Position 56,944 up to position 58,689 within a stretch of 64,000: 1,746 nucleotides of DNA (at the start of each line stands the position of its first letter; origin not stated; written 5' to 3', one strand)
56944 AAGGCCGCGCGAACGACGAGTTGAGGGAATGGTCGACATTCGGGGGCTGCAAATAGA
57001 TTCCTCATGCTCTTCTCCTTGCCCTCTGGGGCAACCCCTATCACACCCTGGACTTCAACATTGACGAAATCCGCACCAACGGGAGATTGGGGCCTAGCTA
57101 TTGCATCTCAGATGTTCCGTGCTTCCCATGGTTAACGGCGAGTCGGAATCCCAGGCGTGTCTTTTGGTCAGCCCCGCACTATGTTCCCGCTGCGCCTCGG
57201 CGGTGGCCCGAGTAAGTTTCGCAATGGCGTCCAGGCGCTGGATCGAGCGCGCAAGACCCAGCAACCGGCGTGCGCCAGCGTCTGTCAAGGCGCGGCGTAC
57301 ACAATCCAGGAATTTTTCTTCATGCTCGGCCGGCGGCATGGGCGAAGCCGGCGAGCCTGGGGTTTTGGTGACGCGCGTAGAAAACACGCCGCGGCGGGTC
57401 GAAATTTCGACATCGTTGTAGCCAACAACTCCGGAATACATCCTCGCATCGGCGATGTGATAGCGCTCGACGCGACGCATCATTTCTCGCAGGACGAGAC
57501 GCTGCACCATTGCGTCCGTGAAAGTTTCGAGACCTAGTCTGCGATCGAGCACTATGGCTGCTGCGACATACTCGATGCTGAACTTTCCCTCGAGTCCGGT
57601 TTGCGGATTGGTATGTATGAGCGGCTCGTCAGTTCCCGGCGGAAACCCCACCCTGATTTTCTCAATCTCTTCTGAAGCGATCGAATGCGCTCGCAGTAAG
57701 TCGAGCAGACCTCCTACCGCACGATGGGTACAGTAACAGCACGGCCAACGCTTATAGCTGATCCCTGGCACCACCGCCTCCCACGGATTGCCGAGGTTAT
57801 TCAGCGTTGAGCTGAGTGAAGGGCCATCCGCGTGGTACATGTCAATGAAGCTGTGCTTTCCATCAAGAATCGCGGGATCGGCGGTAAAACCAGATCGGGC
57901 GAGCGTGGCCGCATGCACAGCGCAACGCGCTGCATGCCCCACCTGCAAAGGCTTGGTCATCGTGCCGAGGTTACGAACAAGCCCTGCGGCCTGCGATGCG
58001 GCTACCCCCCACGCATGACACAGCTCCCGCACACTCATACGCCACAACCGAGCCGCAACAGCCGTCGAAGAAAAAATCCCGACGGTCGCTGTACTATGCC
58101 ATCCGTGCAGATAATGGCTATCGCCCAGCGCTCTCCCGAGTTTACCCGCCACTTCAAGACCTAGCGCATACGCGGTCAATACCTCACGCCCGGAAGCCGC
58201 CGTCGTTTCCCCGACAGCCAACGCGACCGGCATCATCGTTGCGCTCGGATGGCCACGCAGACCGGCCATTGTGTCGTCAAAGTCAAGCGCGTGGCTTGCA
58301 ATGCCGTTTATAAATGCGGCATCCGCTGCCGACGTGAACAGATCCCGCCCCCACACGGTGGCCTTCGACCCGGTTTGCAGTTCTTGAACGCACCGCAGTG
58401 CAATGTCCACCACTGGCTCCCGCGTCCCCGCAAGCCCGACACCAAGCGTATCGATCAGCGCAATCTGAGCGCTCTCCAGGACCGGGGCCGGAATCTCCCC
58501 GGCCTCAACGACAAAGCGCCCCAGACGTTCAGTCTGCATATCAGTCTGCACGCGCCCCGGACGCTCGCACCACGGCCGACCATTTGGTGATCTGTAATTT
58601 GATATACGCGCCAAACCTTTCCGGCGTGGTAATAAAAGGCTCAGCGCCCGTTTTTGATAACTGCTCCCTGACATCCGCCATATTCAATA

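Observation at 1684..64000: Extreme iteration of PrpD-family and TctC/Bug genes with no TctA/TctB partner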

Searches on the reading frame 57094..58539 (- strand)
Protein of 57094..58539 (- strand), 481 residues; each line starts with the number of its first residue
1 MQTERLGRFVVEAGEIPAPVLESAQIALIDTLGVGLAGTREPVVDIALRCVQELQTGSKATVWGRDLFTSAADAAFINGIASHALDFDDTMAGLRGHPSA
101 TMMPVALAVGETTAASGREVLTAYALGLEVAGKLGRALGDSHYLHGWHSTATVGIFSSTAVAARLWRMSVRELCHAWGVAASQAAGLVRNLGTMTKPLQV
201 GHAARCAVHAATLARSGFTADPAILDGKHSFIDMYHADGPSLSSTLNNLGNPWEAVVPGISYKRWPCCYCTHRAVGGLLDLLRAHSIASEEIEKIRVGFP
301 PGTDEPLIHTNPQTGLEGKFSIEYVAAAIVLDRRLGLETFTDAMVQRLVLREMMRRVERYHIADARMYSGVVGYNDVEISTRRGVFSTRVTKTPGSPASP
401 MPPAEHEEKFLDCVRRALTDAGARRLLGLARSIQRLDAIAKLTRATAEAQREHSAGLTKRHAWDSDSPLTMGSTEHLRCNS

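Call 29: find_related_loci(query=A4, collection=genome_contigs, flank=10000)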
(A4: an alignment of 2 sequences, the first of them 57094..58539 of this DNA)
Query A4 (481 aa) in genome_contigs; peptide patterns used: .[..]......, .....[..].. (x = any residue, [..] = any of these).
600 stretches matched a pattern (row limit reached: there are more); 580 encode a relative of the query (tblastn E <= 1e-3); the best 80 are kept; 80 distinct loci.
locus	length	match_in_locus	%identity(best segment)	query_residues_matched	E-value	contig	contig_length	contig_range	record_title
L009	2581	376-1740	58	1-451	2e-177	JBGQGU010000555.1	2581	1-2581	MAG: Gammaproteobacteria bacterium isolate OBJ2_061818_090_2 k141_607735_length_2581_cov_15.6426, whole genome shotgun s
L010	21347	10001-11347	54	1-446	8e-150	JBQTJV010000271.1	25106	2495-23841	MAG: Betaproteobacteria bacterium isolate SAW11 c_000000037420, whole genome shotgun sequence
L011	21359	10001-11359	53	1-450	2e-148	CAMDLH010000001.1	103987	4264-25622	MAG: Bordetella parapertussis isolate TH-11nov19-107 genome assembly, contig: TH-11nov19-C250, whole genome shotgun sequ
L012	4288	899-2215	38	12-449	6e-81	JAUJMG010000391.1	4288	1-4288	MAG: Thermomicrobiales bacterium isolate YPbin5 NODE_9671_length_4288_cov_16.317505, whole genome shotgun sequence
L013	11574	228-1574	38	3-447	1e-79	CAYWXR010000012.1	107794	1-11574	MAG TPA_asm: uncultured Thermomicrobiales bacterium isolate SRP268622_co1_373 genome assembly, contig: NODE_229_length_1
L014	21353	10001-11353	36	3-443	2e-78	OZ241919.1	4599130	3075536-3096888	MAG: Dehalococcoidia bacterium isolate 6c1ee286-a86d-453a-9dbe-4da6ae1069d1 genome assembly, chromosome: 1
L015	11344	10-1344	36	3-447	3e-76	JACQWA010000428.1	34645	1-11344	MAG: Candidatus Rokuibacteriota bacterium isolate NC_groundwater_1477_Ag_S-0.65um_67_43 S_p65_S5_coassembly_k141_5041150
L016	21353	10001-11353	37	3-443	7e-76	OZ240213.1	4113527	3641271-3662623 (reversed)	MAG: Dehalococcoidia bacterium isolate 72fd1f58-039a-43d1-a234-fad5f02d9593 genome assembly, chromosome: 1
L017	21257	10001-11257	38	3-418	2e-74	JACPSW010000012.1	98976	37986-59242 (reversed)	MAG: Candidatus Rokuibacteriota bacterium isolate NC_groundwater_716_Ag_S-0.2um_69_13 S36_SO-2_scaffold_44414, whole gen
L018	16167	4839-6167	38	3-447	6e-74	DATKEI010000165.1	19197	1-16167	MAG TPA_asm: Candidatus Binatia bacterium isolate SMAG_U14495 k141_330472, whole genome shotgun sequence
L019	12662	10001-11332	39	3-447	3e-72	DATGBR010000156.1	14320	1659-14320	MAG TPA_asm: Candidatus Methylomirabilota bacterium isolate SMAG_U9627 k141_541290, whole genome shotgun sequence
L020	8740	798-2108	34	3-444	4e-72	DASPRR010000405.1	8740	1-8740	MAG TPA_asm: Thermodesulfobacteriota bacterium isolate SMAG_U12230 k141_413337, whole genome shotgun sequence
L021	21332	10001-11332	37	3-447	7e-72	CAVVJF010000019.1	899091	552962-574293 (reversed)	MAG: uncultured Candidatus Rokubacteria bacterium isolate MFD04850.bin.2.326 genome assembly, contig: contig_35840, whol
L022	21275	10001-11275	36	3-417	9e-72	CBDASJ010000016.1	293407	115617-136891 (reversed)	MAG: Acetobacteraceae bacterium isolate 40c89896-1c5d-4def-a427-01c39ee82f7f genome assembly, contig: contig_16, whole g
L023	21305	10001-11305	35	3-444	5e-68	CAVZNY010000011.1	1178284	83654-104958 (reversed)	MAG: uncultured delta proteobacterium isolate MFD02979.bin.2.8 genome assembly, contig: contig_26838, whole genome shotg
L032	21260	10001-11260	36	3-420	1e-63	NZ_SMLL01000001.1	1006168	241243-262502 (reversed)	Ramlibacter rhizophilus strain CCTCC AB2015357 contig1, whole genome shotgun sequence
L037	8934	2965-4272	34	15-442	1e-61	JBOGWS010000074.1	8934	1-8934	MAG: Actinomycetota bacterium isolate SC-S_metawrap_bin.57 k127_7696541, whole genome shotgun sequence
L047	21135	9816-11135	35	3-442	9e-60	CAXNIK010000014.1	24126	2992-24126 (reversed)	MAG: Burkholderiales bacterium isolate TH-11nov19-206 genome assembly, contig: TH-11nov19-C5089, whole genome shotgun se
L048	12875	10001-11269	35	3-423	2e-59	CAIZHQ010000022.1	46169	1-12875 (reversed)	MAG: uncultured Burkholderiales bacterium isolate Loc090519-1m_bin-1549 genome assembly, contig: bin-1549:22/26, whole g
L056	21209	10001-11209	34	1-410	1e-57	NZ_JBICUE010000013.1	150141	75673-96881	Mycobacterium sp. NPDC048908 NPDC048908_83_D11.ctg-0013, whole genome shotgun sequence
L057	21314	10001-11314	34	16-442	2e-57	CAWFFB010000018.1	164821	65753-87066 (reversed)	MAG: uncultured Acidobacteriota bacterium isolate MFD05567.bin.1.208 genome assembly, contig: contig_43991, whole genome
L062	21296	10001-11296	36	15-442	5e-57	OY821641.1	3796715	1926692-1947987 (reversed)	MAG: Vicinamibacteria bacterium isolate 8cd05730-cbc4-4aa5-8344-af9f7d824ee9 genome assembly, chromosome: 1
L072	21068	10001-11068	36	2-358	2e-55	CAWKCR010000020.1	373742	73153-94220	MAG: uncultured Actinomycetota bacterium isolate MFD05454.bin.2.30 genome assembly, contig: contig_6613, whole genome sh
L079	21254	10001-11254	34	11-448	2e-54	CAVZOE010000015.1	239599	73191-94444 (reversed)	MAG: uncultured Candidatus Rokubacteria bacterium isolate MFD06298.bin.2.71 genome assembly, contig: contig_41183, whole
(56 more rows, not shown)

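Call 38: search_solved_structures(query=A3, max_evalue=1e-10)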
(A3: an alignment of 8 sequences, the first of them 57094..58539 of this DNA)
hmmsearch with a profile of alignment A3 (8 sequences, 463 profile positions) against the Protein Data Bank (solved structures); distinct sequences matched with E-value up to 1e-10: 14.
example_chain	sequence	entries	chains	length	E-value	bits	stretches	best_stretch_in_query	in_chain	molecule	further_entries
2hp0_A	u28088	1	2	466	1.4e-115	389.9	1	11-431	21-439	IDS-epimerase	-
2hp3_A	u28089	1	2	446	2.9e-115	388.8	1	13-431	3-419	IDS-epimerase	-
7bra_A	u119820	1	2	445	6.9e-90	305.2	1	10-429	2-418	Bacillus subtilis IRG1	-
7e9d_A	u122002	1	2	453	5.1e-88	299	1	9-429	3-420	IRG1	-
12ux_A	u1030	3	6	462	1.5e-80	274.4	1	9-461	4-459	Cis-aconitate decarboxylase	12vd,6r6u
12vt_A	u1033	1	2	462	1.5e-80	274.3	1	9-461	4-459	Cis-aconitate decarboxylase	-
12vw_A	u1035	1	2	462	4e-80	273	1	9-461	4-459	Cis-aconitate decarboxylase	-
12vq_A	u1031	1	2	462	1.6e-78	267.7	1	9-461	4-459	Cis-aconitate decarboxylase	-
7br9_A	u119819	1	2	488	3.6e-76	259.9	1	10-461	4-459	Cis-aconitate decarboxylase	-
6r6t_A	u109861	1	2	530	5.4e-76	259.4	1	10-461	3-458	Cis-aconitate decarboxylase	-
1szq_A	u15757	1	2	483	4.6e-39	137.6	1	33-444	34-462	2-methylcitrate dehydratase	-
6s62_A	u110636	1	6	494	5.8e-38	134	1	10-452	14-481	Propionate catabolic protein PrpD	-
5mvi_E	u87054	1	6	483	6.9e-38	133.7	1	33-444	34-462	2-methylcitrate dehydratase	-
5mux_A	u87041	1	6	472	8.2e-33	117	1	13-453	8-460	2-methylcitrate dehydratase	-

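Call 39: search_solved_structures(query=window:57094-58539:-, max_evalue=1e-20, show_alignments=5)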
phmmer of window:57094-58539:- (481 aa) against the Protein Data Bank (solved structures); distinct sequences matched with E-value up to 1e-20: 10.
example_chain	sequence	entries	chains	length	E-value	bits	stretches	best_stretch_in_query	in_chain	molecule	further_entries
2hp3_A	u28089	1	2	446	4.6e-102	345.6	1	3-415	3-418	IDS-epimerase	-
2hp0_A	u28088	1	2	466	5.3e-102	345.4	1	3-415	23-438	IDS-epimerase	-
7bra_A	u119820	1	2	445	8.9e-57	196.3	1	20-345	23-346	Bacillus subtilis IRG1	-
7e9d_A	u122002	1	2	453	2.2e-55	191.8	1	20-345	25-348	IRG1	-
12vt_A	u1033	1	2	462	5.1e-42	147.7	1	12-443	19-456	Cis-aconitate decarboxylase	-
12ux_A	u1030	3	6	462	8.1e-42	147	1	12-443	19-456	Cis-aconitate decarboxylase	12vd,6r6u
12vw_A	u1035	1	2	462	5.6e-41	144.2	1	12-443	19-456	Cis-aconitate decarboxylase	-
12vq_A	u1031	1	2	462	1.2e-40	143.1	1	12-443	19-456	Cis-aconitate decarboxylase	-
7br9_A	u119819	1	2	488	1.7e-38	136.1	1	21-447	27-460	Cis-aconitate decarboxylase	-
6r6t_A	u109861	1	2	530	2.2e-38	135.7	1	21-447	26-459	Cis-aconitate decarboxylase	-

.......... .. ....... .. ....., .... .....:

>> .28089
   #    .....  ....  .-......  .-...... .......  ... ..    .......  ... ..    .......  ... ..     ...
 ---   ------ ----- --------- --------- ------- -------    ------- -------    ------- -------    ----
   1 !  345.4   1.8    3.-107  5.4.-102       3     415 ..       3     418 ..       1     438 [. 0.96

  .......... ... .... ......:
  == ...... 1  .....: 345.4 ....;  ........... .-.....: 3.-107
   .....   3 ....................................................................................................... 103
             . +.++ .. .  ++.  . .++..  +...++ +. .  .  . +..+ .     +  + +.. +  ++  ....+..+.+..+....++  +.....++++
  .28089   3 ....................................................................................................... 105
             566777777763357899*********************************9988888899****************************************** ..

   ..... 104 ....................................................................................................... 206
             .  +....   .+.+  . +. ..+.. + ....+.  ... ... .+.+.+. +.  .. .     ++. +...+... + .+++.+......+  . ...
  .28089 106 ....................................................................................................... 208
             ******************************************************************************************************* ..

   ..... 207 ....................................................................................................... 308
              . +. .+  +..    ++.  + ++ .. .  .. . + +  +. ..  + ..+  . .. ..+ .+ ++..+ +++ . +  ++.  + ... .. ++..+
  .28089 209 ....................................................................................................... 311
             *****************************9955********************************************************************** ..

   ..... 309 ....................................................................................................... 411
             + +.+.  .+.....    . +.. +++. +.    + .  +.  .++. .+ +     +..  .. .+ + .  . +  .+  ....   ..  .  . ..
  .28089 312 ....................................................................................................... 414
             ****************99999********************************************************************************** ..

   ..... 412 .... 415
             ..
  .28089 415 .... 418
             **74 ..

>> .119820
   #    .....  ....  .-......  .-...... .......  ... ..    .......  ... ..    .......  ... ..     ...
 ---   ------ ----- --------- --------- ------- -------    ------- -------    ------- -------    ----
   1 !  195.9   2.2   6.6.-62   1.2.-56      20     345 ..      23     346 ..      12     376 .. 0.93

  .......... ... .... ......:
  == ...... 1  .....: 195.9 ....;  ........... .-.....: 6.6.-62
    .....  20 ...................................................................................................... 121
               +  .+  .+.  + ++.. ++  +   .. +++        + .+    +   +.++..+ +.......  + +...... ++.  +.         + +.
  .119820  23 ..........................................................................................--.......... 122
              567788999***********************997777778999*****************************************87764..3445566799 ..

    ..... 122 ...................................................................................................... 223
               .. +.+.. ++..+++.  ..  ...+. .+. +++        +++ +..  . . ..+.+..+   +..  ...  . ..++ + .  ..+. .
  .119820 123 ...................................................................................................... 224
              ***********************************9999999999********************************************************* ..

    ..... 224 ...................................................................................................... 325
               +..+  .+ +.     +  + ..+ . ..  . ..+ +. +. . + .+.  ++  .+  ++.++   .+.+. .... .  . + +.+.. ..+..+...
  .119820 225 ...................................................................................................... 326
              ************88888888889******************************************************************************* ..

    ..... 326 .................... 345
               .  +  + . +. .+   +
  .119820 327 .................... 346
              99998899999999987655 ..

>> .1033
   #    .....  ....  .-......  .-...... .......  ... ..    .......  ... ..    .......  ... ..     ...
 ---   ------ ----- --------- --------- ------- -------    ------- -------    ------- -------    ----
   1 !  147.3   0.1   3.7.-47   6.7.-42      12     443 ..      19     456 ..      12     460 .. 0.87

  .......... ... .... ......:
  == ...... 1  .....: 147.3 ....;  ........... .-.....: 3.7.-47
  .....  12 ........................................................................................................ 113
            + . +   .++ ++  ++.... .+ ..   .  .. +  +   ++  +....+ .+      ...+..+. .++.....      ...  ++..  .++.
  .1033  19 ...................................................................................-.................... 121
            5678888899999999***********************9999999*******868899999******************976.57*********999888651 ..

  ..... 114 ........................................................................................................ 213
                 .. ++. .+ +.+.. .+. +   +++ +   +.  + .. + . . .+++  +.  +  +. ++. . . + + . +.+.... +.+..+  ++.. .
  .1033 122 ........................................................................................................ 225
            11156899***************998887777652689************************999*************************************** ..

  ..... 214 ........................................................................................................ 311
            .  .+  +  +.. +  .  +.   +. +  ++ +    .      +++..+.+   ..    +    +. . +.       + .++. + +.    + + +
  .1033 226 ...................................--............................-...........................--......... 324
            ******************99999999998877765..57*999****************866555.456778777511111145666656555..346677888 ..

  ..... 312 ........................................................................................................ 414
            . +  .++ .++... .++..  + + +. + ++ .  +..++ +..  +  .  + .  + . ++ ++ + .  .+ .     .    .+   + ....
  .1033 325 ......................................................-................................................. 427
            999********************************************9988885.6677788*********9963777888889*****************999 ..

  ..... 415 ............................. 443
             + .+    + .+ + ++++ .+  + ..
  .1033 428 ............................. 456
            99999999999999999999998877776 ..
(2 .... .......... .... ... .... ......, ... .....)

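Call 45: search_protein_families(library=pfam, proteins=[L056:14383-15894:-, L037:4780-6324:+, L057:6710-8404:-, L062:7135-9048:+, L079:3980-5473:-, L032:1967-3532:-, L072:14404-15936:-, L048:1918-3207:-, L011:1379-2698:+, L047:16678-17832:-], max_evalue=0.00001)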
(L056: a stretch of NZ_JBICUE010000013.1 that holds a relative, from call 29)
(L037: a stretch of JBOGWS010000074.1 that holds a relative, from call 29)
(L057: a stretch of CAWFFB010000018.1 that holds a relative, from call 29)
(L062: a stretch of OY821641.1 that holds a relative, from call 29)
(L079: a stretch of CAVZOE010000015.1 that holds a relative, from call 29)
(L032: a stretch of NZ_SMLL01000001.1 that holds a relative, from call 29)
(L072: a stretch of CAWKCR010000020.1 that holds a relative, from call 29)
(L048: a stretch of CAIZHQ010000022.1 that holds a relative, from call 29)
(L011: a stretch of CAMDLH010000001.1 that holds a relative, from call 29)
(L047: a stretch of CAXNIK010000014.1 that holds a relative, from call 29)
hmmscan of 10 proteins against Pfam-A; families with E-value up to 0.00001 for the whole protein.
L056:14383-15894:- (504 aa): 1 family
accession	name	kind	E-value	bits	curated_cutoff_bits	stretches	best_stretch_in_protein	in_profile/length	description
PF01970.21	TctA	-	7.7e-166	552.3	28.9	1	21-441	1-423/423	Tripartite tricarboxylate transporter TctA family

L037:4780-6324:+ (515 aa): 1 family
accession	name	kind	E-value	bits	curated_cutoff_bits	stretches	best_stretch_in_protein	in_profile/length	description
PF01970.21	TctA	-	4.7e-166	553.1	28.9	1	31-451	1-423/423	Tripartite tricarboxylate transporter TctA family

L057:6710-8404:- (565 aa): 1 family
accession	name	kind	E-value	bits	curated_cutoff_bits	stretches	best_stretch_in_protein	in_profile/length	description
PF01970.21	TctA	-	1e-137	459.7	28.9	1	90-506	3-423/423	Tripartite tricarboxylate transporter TctA family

L062:7135-9048:+ (638 aa): 1 family
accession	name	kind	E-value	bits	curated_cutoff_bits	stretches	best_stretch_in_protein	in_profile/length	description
PF01970.21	TctA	-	3.2e-132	441.6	28.9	1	161-579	1-423/423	Tripartite tricarboxylate transporter TctA family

L079:3980-5473:- (498 aa): 1 family
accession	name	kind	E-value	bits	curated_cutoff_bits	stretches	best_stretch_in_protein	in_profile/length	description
PF01970.21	TctA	-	2.3e-154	514.6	28.9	1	21-439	1-422/423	Tripartite tricarboxylate transporter TctA family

L032:1967-3532:- (522 aa): 1 family
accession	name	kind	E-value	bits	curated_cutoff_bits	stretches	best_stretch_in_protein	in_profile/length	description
PF07690.21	MFS_1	-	1.8e-33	116.3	33.4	1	126-470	3-347/347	Major Facilitator Superfamily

L072:14404-15936:- (511 aa): 1 family
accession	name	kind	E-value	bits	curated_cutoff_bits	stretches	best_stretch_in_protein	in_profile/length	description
PF01970.21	TctA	-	3.9e-166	553.3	28.9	1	28-448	1-423/423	Tripartite tricarboxylate transporter TctA family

L048:1918-3207:- (430 aa): 1 family
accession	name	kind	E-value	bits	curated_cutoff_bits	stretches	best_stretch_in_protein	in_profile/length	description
PF07690.21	MFS_1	-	2e-27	96.5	33.4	1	36-380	3-347/347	Major Facilitator Superfamily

L011:1379-2698:+ (440 aa): 1 family
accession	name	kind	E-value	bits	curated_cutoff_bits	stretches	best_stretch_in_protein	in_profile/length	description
PF07690.21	MFS_1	-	1.5e-41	143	33.4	2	46-334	3-289/347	Major Facilitator Superfamily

L047:16678-17832:- (385 aa): 1 family
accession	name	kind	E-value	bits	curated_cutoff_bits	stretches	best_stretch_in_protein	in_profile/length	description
PF07690.21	MFS_1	-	7.1e-37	127.5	33.4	1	8-338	2-340/347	Major Facilitator Superfamily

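Call 48: search_protein_families(library=ncbifam, proteins=[window:57094-58539:-], max_evalue=1e-10)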
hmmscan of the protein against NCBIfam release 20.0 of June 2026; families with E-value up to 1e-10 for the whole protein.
window:57094-58539:- (481 aa): 0 families
